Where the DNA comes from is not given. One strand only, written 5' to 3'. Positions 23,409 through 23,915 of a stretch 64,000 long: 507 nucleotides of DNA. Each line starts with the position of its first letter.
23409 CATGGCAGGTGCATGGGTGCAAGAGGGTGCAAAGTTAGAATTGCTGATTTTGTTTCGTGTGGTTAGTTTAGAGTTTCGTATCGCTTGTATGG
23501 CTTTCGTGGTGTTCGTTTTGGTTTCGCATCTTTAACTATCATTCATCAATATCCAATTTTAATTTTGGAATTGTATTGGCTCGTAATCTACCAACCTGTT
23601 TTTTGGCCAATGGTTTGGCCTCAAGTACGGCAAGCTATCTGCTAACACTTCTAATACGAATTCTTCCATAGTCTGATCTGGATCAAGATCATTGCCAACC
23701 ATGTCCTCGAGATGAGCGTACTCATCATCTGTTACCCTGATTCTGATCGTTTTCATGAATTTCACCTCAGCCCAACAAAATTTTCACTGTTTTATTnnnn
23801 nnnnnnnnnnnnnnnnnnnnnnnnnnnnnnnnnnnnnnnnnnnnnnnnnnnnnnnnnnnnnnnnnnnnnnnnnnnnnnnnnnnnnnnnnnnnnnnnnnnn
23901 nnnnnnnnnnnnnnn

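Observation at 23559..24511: AT-rich two-gene moron between the lysis cassette and the prophage edge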

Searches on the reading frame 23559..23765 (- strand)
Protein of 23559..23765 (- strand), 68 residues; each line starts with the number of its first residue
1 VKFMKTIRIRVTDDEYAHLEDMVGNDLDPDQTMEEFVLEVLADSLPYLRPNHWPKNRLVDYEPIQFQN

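Call 4: search_protein_families(library=pfam, proteins=[window:23559-23765:-], max_evalue=1)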
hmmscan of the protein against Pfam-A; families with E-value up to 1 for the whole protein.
window:23559-23765:- (68 aa): 1 family
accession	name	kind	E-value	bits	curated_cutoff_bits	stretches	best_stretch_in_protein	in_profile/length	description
PF21983.2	NikA-like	-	0.077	13.6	27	1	4-21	4-21/72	Mobilization protein NikA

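Call 5: search_protein_families(library=phrogs, proteins=[window:23559-23765:-], max_evalue=1)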
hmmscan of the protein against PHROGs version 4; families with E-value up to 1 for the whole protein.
window:23559-23765:- (68 aa): 0 families

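Call 6: search_protein_families(library=padloc, proteins=[window:23559-23765:-], max_evalue=1)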
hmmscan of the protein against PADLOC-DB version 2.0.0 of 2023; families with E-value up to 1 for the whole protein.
window:23559-23765:- (68 aa): 0 families

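Call 7: search_protein_families(library=ncbifam, proteins=[window:23559-23765:-], max_evalue=1)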
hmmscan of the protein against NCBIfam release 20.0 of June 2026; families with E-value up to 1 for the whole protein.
window:23559-23765:- (68 aa): 0 families

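Call 11: list_cluster_members(proteins=[P0001, P0094, P0092, P0048, window:23559-23765:-])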
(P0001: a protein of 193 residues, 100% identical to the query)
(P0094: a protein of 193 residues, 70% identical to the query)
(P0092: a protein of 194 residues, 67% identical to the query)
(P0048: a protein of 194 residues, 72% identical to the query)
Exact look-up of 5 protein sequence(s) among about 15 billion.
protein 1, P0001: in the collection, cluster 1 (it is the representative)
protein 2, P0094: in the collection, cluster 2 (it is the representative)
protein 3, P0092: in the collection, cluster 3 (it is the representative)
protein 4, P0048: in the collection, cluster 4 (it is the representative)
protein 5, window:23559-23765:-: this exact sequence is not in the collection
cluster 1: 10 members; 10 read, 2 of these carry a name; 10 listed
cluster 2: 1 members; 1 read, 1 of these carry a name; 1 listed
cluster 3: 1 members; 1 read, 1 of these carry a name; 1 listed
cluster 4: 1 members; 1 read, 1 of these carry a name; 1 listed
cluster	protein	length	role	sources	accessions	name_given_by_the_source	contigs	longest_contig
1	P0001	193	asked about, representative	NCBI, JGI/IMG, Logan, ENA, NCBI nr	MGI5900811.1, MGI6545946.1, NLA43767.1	MAG: hypothetical protein ACOX8S_13010 [Christensenellales bacterium] | hypothetical protein | hypothetical protein [Candidatus Saccharibacteria bacterium]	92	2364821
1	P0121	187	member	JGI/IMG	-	hypothetical protein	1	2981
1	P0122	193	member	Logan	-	-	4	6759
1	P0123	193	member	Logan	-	-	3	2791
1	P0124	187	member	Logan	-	-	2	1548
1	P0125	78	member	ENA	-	-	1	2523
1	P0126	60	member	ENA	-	-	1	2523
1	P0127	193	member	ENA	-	-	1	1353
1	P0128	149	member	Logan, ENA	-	-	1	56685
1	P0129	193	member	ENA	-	-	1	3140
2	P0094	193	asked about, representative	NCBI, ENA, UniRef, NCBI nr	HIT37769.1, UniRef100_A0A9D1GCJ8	MAG TPA: hypothetical protein IAB59_04780 [Candidatus Onthousia faecipullorum] | 30S ribosomal protein S17 n=1 Tax=Candidatus Onthousia faecipullorum TaxID=2840887 ... | hypothetical protein [Candidatus Onthousia faecipullorum]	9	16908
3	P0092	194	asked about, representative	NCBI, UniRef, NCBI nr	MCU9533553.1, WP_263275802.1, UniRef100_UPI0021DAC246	hypothetical protein [Streptococcus sp. CSL10205-OR2] | hypothetical protein n=1 Tax=Streptococcus sp. CSL10205-OR2 TaxID=2980558 ...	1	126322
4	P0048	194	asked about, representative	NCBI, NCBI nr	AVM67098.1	hypothetical protein C3V37_04310 [Peptostreptococcaceae bacterium oral taxon 929]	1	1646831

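Call 23: find_homologous_proteins(query=window:23562-23756:-, max_evalue=0.01)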
Query seq(65 aa) (65 aa): 20 proteins with E <= 0.01 among 20 candidates.
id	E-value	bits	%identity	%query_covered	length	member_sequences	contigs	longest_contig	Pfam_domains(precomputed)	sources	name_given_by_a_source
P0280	6.3e-32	126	89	98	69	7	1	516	-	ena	-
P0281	1.1e-30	122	88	100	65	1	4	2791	-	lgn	-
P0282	7.2e-30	120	87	97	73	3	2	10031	-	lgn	-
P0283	4.3e-28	114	83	97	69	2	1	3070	-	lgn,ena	-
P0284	4.4e-28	114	82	95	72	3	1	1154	-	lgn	-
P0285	2.3e-27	112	81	95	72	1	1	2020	-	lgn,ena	-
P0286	8.9e-27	110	90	89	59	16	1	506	-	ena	-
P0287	1.6e-26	109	78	98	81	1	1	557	-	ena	-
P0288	1.2e-25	106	89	88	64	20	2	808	-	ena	-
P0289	2.1e-25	106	88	88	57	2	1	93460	-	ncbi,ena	-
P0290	2.2e-25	105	84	94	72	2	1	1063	-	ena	-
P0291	2.1e-24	102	88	88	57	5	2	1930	-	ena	-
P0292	1.7e-23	100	76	95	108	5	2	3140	-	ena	-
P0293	1.2e-22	97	82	88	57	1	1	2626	-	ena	-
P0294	7.2e-22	94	82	85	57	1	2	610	-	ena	-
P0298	9.0e-17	78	67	88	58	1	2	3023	-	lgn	-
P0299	1.1e-16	78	88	66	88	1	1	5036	-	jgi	jgi:hypothetical protein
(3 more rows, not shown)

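Call 46: find_encoding_contigs(protein=P0289, flank=8000, max_places=4)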
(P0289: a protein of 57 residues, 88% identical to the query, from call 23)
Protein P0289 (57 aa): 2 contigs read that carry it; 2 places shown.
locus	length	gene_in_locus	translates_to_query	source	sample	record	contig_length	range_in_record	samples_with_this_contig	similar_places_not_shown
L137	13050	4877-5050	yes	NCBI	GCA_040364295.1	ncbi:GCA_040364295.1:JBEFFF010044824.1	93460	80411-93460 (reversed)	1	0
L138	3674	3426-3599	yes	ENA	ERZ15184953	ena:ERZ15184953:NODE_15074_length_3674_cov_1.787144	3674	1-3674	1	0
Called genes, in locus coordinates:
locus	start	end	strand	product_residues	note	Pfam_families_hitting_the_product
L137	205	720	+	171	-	-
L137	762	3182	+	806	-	PF00704:Glyco_hydro_18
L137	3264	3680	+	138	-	PF05105:Phage_holin_4_1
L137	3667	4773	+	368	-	PF01510:Amidase_2, PF01476:LysM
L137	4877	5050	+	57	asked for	-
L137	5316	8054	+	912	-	PF20473:MmeI_Mtase (weak), PF07669:Eco57I, PF02384:N6_Mtase (weak)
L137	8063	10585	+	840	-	PF08665:PglZ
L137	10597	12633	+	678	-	PF20442:BrxL_N, PF13337:BrxL_ATPase, PF05362:Lon_C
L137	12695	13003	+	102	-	-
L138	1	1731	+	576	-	?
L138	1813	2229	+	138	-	PF05105:Phage_holin_4_1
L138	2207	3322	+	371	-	PF01510:Amidase_2, PF01476:LysM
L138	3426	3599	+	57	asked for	-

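Call 47: find_encoding_contigs(protein=P0282, flank=8000, max_places=4)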
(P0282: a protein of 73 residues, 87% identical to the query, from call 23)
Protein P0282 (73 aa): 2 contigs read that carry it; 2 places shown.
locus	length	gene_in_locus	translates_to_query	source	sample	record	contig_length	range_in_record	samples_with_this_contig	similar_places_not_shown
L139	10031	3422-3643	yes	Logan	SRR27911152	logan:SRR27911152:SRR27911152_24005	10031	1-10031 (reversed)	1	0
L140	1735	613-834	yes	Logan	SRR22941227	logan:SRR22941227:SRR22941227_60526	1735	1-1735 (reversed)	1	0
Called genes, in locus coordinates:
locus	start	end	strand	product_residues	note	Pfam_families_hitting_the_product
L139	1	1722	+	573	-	?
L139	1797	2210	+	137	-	PF05105:Phage_holin_4_1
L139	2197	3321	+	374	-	PF01510:Amidase_2, PF01476:LysM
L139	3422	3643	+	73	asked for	-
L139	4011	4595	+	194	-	PF00440:TetR_N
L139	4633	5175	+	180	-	PF01966:HD (faint)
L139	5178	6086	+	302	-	PF02096:60KD_IMP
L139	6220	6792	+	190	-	PF00440:TetR_N, PF14278:TetR_C_8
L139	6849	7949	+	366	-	PF11187:Mbeg1-like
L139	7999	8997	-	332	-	-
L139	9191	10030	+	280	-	?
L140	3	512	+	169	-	?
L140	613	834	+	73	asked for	-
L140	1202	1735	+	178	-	?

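Call 64: predict_structure(alignment_id=A5)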
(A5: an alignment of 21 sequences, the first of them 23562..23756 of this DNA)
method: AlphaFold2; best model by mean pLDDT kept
length: 65 residues; sequences in the alignment: 21
mean_pLDDT: 74.8   pTM: 0.53
mean pLDDT of the five models: 74.8, 73.8, 72.4, 71.9, 71.1
residues with pLDDT >= 90: 3; 70-90: 45; 50-70: 9; < 50: 8
segments of 3 or more residues with pLDDT < 50: 58-65
pLDDT, mean of each block of 10 residues (from residue 1): 84 86 81 82 75 57 43
secondary structure, 60 per line:
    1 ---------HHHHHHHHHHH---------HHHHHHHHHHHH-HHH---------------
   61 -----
elements in order: H10-20 H30-41

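Call 69: fold_search(model_id=the predicted structure, library=pdb)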
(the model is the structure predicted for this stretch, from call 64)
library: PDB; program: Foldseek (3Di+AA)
matches with E <= 10: 6; with E <= 0.001: 0
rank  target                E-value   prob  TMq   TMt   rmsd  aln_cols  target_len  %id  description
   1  1v9d_B                6.3e+00  0.03  0.24  0.07  10.4        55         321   20  Crystal structure of the core FH2 domain of mouse mDia1 (released 2004-03-09)
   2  3no7_B                7.2e+00  0.08  0.43  0.47  10.1        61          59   15  Crystal structure of the centromere-binding protein ParB from plasmid pCXC100 (released 2010-12-22)
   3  7ycv_B                7.2e+00  0.06  0.33  0.37   5.4        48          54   21  The Dimeric Format of Truncated PrpA (2-54)and RHH Domain of PrpA (released 2022-09-21)
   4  2azq                  8.2e+00  0.04  0.27  0.08   7.3        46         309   22  Crystal Structure of Catechol 1,2-Dioxygenase from Pseudomonas arvilla C-1 (released 2005-10-04)
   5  8bd5_A                8.2e+00  0.03  0.22  0.03  10.2        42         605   14  Cas12k-sgRNA-dsDNA-S15-TniQ-TnsC transposon recruitment complex (released 2022-12-28)
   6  8ww9_A                9.4e+00  0.03  0.24  0.03   7.8        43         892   26  Structure of ADP-Form AsfvPrimPol Dodecamer (released 2025-04-30)

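Call 79: find_encoding_contigs(protein=P0283, flank=4000, max_places=3)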
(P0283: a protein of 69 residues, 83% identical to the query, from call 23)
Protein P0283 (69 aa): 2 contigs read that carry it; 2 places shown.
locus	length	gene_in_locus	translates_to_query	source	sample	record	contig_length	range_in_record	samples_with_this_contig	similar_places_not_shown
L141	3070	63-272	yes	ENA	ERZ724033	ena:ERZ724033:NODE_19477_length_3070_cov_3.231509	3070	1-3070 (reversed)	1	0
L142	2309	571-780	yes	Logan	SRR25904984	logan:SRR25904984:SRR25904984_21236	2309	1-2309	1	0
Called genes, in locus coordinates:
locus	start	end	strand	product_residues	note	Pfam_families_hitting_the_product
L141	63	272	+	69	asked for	-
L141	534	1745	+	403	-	-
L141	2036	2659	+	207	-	-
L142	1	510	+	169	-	?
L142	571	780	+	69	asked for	-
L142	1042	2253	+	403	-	-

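Call 80: find_encoding_contigs(protein=P0298, flank=4000, max_places=3)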
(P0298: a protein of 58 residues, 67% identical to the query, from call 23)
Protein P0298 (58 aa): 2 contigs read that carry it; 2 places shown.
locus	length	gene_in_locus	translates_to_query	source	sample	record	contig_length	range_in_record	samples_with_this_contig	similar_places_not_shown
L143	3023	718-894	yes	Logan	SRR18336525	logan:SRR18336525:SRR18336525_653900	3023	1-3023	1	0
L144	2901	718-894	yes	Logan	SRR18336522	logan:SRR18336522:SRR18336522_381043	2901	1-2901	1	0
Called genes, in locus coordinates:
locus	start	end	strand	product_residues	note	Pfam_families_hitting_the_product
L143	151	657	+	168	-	PF14280:DUF4365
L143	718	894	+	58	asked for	-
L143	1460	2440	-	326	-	PF00145:DNA_methylase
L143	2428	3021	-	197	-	?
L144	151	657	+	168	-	PF14280:DUF4365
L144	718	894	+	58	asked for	-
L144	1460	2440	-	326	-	PF00145:DNA_methylase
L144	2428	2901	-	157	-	?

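Call 81: find_encoding_contigs(protein=P0299, flank=5000, max_places=3)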
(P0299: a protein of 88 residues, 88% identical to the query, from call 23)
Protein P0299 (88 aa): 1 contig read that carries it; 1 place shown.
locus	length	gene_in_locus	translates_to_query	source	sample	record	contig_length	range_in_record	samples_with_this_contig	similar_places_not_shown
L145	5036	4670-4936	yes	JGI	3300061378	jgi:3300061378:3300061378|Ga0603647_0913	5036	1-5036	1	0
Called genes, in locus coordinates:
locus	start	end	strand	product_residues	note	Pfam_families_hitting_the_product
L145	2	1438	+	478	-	PF01555:N6_N4_Mtase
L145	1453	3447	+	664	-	PF04851:ResIII, PF00270:DEAD (weak)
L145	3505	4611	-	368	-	PF01510:Amidase_2, PF01476:LysM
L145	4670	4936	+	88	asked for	-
